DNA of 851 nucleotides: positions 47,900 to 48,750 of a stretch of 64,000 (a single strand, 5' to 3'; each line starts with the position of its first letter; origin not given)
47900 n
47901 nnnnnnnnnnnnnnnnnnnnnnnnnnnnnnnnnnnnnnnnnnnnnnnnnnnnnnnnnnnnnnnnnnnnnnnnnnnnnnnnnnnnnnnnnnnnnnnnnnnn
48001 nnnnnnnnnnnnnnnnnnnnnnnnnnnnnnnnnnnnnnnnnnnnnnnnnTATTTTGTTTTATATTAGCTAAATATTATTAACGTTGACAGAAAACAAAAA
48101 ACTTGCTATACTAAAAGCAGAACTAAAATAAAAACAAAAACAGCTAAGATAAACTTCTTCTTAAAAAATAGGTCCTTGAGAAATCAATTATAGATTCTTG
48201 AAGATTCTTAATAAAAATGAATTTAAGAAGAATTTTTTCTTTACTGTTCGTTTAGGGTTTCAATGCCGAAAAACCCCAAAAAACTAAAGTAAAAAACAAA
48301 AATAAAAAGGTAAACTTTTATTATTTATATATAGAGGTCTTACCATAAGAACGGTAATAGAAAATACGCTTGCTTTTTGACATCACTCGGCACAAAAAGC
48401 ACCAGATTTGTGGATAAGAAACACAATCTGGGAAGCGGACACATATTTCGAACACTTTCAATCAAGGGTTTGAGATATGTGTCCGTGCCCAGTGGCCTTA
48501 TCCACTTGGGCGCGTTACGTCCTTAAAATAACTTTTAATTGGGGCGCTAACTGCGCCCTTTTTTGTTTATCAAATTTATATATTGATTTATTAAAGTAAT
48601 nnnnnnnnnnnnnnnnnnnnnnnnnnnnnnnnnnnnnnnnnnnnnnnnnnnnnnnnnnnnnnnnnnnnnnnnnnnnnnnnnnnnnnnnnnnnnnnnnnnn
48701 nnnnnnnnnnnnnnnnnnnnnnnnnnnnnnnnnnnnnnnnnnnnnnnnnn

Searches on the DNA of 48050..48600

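Call 70: search_rna_families(source=window, start=48050, end=48600, threshold=evalue, max_evalue=1)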
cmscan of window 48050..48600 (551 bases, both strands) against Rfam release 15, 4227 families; matches with E-value up to 1: 1.
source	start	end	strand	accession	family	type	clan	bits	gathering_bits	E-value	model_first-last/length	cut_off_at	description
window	48537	48600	-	RF00082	SraG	Gene; sRNA;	-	20.5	50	0.36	113-177/177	5'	SraG RNA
